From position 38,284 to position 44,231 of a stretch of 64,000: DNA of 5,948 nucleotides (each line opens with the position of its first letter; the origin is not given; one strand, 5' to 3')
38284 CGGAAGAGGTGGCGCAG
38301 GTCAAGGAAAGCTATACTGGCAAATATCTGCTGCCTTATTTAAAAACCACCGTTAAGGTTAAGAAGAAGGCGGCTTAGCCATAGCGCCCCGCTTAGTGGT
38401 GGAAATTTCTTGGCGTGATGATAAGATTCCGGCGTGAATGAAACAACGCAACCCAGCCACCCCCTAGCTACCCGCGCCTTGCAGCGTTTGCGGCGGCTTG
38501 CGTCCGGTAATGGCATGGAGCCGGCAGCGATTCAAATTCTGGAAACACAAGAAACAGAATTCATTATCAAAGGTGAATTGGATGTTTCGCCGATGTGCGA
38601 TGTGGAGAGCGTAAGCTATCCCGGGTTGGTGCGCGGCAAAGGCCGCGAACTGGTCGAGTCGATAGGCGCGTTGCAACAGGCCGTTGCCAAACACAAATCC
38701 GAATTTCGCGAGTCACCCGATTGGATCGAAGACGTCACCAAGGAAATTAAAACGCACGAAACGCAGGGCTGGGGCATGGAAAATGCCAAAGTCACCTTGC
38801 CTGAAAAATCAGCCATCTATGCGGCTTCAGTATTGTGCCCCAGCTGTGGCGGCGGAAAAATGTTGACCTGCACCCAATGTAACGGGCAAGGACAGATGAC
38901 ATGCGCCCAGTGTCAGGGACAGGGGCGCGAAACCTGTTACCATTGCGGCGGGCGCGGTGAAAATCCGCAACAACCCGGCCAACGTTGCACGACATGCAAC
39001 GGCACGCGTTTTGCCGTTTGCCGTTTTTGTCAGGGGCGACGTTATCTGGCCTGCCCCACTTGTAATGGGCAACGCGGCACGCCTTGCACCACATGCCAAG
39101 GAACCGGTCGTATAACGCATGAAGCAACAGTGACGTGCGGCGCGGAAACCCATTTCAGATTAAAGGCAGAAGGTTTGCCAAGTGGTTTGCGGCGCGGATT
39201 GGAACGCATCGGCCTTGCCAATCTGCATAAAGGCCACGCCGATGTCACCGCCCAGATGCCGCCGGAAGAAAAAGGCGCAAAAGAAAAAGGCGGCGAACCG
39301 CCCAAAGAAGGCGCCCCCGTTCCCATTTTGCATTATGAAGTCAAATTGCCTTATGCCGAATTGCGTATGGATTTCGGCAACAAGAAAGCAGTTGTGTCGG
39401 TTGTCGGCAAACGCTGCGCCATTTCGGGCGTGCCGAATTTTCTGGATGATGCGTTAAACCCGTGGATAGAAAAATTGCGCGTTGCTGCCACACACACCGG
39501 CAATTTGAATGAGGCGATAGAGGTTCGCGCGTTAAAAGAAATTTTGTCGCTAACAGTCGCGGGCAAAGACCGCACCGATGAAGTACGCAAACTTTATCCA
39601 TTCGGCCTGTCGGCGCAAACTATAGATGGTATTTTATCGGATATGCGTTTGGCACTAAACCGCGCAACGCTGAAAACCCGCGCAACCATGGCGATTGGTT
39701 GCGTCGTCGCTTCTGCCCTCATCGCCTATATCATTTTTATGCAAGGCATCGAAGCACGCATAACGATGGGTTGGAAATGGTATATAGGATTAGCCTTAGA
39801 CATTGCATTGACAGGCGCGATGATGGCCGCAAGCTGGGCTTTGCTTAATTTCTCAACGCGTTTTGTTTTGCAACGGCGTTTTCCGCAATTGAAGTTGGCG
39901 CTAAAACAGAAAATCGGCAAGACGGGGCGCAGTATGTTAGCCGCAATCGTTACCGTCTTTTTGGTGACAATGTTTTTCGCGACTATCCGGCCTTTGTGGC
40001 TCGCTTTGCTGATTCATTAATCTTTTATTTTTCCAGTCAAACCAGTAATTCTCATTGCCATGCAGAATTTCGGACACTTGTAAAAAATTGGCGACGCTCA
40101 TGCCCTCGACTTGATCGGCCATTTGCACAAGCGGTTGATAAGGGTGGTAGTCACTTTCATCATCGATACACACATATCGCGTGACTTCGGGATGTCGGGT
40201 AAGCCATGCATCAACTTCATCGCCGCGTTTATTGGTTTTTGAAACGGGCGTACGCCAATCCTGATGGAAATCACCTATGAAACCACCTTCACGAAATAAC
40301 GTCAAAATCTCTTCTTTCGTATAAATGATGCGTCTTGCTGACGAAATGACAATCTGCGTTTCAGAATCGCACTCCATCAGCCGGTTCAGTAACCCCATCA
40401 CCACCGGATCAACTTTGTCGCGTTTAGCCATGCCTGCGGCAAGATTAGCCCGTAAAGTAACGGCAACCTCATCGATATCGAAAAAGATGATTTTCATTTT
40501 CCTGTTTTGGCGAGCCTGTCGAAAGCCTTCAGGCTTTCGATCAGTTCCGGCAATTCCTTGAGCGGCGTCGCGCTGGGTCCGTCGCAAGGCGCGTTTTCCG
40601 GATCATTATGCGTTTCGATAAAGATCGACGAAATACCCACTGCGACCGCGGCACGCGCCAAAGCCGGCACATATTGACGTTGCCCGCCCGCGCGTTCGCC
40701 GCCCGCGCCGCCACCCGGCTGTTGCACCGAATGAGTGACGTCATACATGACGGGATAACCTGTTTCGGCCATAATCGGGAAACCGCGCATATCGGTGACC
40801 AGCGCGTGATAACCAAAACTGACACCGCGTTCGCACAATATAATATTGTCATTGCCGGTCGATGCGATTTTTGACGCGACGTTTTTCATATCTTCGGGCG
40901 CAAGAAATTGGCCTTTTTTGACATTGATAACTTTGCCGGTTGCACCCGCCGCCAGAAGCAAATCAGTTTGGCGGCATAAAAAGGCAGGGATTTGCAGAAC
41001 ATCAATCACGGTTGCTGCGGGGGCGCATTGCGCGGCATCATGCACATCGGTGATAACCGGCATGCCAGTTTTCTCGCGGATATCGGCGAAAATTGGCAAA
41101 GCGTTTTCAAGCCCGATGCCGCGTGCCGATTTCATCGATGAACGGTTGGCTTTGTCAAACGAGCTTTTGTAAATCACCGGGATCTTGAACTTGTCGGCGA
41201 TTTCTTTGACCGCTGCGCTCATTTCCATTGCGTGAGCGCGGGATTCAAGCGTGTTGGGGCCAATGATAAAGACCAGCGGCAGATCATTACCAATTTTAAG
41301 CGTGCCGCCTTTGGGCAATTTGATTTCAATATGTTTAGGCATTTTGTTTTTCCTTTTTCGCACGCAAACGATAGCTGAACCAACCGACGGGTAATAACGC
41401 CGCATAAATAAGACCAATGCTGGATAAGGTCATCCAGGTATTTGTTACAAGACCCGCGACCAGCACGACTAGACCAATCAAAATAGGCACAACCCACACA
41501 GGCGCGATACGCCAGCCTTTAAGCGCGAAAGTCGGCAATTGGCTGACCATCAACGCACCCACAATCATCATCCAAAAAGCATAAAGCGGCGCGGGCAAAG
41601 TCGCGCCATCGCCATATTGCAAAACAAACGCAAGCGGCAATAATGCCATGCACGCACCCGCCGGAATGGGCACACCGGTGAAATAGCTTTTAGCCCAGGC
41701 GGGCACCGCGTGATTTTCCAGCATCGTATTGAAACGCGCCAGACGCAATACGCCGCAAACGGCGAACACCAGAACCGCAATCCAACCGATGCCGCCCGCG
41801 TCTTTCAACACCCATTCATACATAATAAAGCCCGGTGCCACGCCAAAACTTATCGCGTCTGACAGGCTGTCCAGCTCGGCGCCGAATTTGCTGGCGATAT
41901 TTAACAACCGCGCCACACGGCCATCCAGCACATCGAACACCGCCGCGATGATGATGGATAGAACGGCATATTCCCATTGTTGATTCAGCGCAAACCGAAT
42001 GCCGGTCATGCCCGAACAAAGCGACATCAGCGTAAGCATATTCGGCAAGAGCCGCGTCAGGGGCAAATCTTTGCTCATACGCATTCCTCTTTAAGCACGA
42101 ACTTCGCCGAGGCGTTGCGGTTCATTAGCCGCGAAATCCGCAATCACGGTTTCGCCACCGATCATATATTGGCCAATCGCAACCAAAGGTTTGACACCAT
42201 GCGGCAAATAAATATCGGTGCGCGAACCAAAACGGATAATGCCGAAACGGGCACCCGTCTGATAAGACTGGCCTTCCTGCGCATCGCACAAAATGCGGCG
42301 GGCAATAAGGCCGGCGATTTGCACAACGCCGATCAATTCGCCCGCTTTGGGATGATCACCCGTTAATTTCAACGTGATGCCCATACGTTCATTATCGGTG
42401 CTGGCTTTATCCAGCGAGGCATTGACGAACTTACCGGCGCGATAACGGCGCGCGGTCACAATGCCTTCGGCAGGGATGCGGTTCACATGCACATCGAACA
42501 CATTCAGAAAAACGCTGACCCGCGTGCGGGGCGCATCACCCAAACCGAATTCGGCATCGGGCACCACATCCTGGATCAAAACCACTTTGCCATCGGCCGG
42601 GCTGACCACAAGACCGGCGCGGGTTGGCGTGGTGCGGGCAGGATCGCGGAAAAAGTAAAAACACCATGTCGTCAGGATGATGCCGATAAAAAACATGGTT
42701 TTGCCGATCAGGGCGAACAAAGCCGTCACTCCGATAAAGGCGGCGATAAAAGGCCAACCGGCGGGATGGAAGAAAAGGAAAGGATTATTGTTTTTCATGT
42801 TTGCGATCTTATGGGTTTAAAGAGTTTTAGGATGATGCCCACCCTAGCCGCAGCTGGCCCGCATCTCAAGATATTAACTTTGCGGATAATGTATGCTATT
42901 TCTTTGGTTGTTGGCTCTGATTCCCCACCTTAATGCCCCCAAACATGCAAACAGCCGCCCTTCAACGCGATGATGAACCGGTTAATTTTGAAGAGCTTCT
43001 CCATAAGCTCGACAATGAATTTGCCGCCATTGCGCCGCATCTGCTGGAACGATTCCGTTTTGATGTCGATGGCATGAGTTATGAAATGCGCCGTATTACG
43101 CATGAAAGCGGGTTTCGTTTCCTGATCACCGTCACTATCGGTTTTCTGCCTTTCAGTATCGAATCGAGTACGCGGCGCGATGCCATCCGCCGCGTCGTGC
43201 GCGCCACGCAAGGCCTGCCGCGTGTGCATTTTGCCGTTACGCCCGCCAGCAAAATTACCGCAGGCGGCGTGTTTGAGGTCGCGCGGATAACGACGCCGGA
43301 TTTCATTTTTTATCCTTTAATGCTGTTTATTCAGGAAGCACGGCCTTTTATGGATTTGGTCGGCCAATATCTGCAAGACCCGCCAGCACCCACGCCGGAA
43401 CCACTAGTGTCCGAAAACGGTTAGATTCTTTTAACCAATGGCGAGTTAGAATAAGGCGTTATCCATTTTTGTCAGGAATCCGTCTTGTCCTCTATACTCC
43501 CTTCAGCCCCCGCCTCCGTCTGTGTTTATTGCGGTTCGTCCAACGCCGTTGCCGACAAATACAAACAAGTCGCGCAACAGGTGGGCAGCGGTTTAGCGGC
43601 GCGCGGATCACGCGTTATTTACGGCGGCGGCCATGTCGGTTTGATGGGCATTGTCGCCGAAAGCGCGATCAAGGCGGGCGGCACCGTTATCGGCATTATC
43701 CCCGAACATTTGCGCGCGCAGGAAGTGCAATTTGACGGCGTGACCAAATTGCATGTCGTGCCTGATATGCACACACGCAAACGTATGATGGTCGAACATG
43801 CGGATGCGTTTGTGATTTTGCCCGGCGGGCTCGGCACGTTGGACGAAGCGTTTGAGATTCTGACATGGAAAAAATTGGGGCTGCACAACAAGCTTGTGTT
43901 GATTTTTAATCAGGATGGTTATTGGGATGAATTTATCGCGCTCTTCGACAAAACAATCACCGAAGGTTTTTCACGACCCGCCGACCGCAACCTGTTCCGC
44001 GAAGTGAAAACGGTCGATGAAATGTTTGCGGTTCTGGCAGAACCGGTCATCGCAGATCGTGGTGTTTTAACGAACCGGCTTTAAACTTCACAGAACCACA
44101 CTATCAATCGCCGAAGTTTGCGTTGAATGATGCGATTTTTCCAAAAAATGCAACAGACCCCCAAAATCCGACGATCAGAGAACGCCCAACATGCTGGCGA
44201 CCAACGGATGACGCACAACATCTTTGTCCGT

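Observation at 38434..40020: Membrane-anchored protein with about 9 DnaJ-type CxxCxGxG zinc-finger repeats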

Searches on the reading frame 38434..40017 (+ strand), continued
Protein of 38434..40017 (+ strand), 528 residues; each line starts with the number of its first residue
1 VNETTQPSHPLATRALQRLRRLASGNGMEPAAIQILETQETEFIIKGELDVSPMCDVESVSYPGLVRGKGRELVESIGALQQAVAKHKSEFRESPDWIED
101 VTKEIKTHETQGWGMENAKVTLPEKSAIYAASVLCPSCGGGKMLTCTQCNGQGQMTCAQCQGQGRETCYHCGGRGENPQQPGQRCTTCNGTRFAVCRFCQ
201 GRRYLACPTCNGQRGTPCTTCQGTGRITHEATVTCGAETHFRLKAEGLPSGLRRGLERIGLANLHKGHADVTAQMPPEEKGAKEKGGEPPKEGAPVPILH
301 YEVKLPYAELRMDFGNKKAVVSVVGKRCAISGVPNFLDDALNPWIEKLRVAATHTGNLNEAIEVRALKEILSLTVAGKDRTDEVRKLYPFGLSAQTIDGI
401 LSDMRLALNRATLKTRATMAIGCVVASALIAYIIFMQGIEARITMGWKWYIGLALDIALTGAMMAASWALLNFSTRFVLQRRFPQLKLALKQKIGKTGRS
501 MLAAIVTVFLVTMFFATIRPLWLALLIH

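Call 56: find_homologous_proteins(query=A2, max_evalue=1e-20)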
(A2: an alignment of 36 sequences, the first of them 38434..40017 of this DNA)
Query A2 (36 sequences) (528 aa, profile of the alignment): 93 proteins with E <= 1e-20 among 8000 candidates.
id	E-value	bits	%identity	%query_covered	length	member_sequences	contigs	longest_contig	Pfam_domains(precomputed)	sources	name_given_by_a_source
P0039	3.2e-187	641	45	98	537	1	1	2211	PF25436.1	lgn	-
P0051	5.0e-182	624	44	98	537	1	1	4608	-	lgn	-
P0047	2.4e-181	622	43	99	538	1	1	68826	-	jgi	jgi:hypothetical protein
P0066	1.8e-179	616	42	98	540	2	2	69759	-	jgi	-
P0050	2.3e-179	616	42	100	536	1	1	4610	-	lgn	-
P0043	4.3e-179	615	45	99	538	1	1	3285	-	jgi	jgi:hypothetical protein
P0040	2.4e-177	609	45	100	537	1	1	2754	-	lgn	-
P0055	2.9e-176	605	43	100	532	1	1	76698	PF25436.1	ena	-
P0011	4.0e-176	605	61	99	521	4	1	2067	-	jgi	-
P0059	2.7e-175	602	41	98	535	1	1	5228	-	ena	-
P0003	3.3e-175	602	63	100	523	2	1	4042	-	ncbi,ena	-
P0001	8.8e-175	600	100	95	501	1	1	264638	-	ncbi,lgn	-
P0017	1.7e-174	599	56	99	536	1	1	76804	-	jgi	jgi:hypothetical protein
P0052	2.0e-174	599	44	98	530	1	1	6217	-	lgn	-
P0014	3.4e-174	598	58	100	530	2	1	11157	-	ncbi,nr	ncbi:MAG: hypothetical protein KGI37_10585 [Alphaproteobacteria bacterium]|nr:hypothetical protein [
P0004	5.8e-173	594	62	100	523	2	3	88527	-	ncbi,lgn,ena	-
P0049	7.9e-172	591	44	98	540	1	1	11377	PF23733.3,PF25436.1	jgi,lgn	-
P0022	1.7e-168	580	56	98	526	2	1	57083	PF25436.1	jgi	-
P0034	2.2e-168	579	50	100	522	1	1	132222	-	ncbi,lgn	-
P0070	8.9e-168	577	41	99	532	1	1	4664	PF25436.1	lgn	-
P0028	3.1e-166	572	52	99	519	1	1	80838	PF25436.1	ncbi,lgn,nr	ncbi:MAG: hypothetical protein PHS57_06945 [Alphaproteobacteria bacterium]|nr:hypothetical protein [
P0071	1.8e-162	560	42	99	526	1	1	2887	PF25436.1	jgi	jgi:hypothetical protein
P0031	3.2e-160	552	52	98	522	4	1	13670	PF25436.1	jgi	-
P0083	5.1e-152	525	38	96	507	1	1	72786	-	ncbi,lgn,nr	ncbi:MAG: hypothetical protein PHD48_01005 [Alphaproteobacteria bacterium]|nr:hypothetical protein [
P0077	3.8e-143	496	40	96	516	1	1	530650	-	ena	-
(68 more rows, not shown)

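Call 60: find_encoding_contigs(protein=P0001, flank=8000, max_places=2)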
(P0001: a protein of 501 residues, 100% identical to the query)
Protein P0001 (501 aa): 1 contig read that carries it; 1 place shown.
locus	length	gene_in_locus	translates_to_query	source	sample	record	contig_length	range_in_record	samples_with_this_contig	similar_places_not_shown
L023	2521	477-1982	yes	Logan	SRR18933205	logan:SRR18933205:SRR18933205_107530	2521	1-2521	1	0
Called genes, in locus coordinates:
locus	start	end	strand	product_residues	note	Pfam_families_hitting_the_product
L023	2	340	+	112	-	?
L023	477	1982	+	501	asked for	-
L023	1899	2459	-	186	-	PF18143:HAD_SAK_2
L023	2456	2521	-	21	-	?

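Call 71: search_protein_families(library=padloc, proteins=[window:38434-40017:+], max_evalue=0.01)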
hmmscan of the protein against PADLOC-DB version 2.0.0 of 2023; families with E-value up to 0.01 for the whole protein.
window:38434-40017:+ (528 aa): 0 families

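Call 72: search_protein_families(library=phrogs, proteins=[window:38434-40017:+], max_evalue=0.01)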
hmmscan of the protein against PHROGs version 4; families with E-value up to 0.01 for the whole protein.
window:38434-40017:+ (528 aa): 1 family
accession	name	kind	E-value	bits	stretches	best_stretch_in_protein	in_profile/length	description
phrog_28723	-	unknown function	0.00028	22.4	0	127-175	25-75/83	-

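Call 73: find_homologous_proteins(query=P0199, max_evalue=1e-10)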
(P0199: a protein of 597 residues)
Query P0199 (597 aa): 8 proteins with E <= 1e-10 among 8000 candidates.
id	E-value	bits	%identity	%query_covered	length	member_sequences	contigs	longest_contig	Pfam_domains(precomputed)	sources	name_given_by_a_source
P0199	0.0e+0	1371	100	100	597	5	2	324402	-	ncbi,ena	-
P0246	0.0e+0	1115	80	100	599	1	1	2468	-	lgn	-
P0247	0.0e+0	1049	78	95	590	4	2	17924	-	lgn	-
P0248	0.0e+0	1041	76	100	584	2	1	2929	-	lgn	-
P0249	5.8e-298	1008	73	100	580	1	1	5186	-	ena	-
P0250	4.8e-178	612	48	94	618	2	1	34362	-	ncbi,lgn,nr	ncbi:MAG: hypothetical protein EA357_00910 [Micavibrio sp.]|nr:MAG: hypothetical protein EA357_00910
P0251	9.9e-171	587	46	97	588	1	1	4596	-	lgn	-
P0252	6.7e-159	548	46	94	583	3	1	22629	-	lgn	-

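Call 76: find_encoding_contigs(protein=P0184, flank=5000, max_places=1)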
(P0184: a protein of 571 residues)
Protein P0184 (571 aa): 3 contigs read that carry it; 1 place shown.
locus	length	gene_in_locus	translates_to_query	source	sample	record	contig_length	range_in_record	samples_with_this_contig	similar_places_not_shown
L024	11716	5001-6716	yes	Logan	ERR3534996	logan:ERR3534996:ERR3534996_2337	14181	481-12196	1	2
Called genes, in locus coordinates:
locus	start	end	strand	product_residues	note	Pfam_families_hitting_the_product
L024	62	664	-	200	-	PF02527:GidB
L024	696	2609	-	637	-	PF00890:FAD_binding_2 (weak), PF01134:GIDA, PF12831:FAD_oxidored, PF21680:GIDA_C_1st, PF13932:SAM_GIDA_C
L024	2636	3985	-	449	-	PF10396:TrmE_N, PF12631:MnmE_helical, PF01926:MMR_HSR1, PF02421:FeoB_N (weak)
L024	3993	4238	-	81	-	PF20099:DUF6489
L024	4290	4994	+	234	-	PF01738:DLH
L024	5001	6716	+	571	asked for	PF25436:BSD2_CRD (faint)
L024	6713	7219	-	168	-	-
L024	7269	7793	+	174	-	PF00486:Trans_reg_C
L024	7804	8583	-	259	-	-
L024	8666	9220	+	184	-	PF01713:Smr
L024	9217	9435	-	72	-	-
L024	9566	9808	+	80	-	-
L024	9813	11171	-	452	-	PF00004:AAA (weak), PF07728:AAA_5 (faint), PF07724:AAA_2, PF00004:AAA (weak)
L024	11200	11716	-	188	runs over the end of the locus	PF00227:Proteasome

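Call 77: find_encoding_contigs(protein=P0193, flank=5000, max_places=1)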
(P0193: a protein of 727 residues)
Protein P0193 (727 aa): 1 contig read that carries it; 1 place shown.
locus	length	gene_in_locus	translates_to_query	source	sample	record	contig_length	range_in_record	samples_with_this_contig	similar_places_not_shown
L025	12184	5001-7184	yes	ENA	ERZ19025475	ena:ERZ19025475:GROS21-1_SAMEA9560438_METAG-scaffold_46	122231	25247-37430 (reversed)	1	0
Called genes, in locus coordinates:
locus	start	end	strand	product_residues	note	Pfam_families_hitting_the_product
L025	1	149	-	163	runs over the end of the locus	PF01502:PRA-CH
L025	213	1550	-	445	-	PF01979:Amidohydro_1, PF07969:Amidohydro_3 (faint), PF12890:DHOase (weak)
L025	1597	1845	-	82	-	-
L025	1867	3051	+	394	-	PF13576:Pentapeptide_3 (faint), PF13599:Pentapeptide_4 (weak), PF00805:Pentapeptide, PF13599:Pentapeptide_4 (weak), PF00805:Pentapeptide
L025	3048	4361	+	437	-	PF13576:Pentapeptide_3 (faint), PF00805:Pentapeptide, PF13599:Pentapeptide_4 (weak)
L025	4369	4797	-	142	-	-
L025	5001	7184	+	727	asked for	-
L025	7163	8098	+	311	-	PF20573:DUF6782 (weak)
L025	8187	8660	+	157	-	PF22381:Staph_reg_Sar_Rot, PF01047:MarR, PF12802:MarR_2, PF13463:HTH_27 (weak)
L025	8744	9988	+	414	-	PF13458:Peripla_BP_6, PF01094:ANF_receptor, PF13433:Peripla_BP_5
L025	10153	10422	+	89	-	-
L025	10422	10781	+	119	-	PF05016:ParE_toxin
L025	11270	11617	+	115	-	-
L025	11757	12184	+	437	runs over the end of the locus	PF10396:TrmE_N, PF12631:MnmE_helical, PF00350:Dynamin_N (weak), PF01926:MMR_HSR1, PF02421:FeoB_N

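Call 78: find_encoding_contigs(protein=P0250, flank=5000, max_places=1)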
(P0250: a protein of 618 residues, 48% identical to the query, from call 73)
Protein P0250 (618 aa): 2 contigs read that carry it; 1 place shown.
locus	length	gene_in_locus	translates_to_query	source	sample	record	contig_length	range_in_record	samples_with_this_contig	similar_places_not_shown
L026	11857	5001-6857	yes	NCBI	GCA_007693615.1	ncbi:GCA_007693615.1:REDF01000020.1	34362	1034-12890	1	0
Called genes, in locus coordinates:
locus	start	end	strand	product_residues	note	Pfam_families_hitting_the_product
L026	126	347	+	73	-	PF24718:HTH_73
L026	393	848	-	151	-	-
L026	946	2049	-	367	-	PF01266:DAO (weak), PF01494:FAD_binding_3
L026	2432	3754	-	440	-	PF10396:TrmE_N, PF12631:MnmE_helical, PF01926:MMR_HSR1, PF02421:FeoB_N (weak)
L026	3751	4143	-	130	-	-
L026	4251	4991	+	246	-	PF01738:DLH, PF12146:Hydrolase_4 (faint)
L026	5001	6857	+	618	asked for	-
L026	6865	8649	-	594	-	PF09972:DUF2207, PF20990:DUF2207_C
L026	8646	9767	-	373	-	PF20990:DUF2207_C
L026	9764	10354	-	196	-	PF04011:LemA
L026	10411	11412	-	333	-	PF09972:DUF2207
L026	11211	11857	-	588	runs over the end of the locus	PF09972:DUF2207, PF20990:DUF2207_C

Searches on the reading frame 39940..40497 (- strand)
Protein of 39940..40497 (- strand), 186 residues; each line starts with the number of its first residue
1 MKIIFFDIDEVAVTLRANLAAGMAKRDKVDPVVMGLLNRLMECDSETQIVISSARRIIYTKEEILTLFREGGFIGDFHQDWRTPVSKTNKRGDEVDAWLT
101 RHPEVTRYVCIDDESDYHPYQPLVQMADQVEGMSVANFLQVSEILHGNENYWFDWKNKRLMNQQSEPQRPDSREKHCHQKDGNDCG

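Call 3: search_protein_families(library=pfam, proteins=[window:39940-40497:-], max_evalue=1)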
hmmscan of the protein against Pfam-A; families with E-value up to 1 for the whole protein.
window:39940-40497:- (186 aa): 2 families
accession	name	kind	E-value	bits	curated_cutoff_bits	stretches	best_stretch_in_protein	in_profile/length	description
PF18143.6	HAD_SAK_2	-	5.9e-16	59.5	27.5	1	3-134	1-135/139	HAD domain in Swiss Army Knife RNA repair proteins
PF07802.16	GCK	-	0.028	15.2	27.2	1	62-131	2-68/74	GCK domain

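Call 4: search_protein_families(library=ncbifam, proteins=[window:39940-40497:-], max_evalue=1)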
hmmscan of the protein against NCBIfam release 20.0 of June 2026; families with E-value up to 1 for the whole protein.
window:39940-40497:- (186 aa): 0 families

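Call 71: search_protein_families(library=padloc, proteins=[window:39940-40497:-], max_evalue=0.01)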
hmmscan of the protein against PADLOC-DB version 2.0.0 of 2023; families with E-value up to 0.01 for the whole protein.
window:39940-40497:- (186 aa): 0 families

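Call 72: search_protein_families(library=phrogs, proteins=[window:39940-40497:-], max_evalue=0.01)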
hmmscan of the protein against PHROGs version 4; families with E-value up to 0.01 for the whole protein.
window:39940-40497:- (186 aa): 1 family
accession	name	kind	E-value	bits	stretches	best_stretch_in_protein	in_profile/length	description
phrog_1818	-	unknown function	1.5e-19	71.3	1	1-150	5-157/161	-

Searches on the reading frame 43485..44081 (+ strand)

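Call 70: search_protein_families(library=pfam, proteins=[window:43485-44081:+], max_evalue=0.00001)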
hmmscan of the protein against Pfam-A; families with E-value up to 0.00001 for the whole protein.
window:43485-44081:+ (199 aa): 2 families
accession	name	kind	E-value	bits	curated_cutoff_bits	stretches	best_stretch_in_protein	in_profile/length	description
PF03641.19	Lysine_decarbox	-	5e-42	143.6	27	1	54-182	1-129/131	Possible lysine decarboxylase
PF18306.6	LDcluster4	-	5e-17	62.3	26.3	1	17-126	8-114/151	SLOG cluster4 family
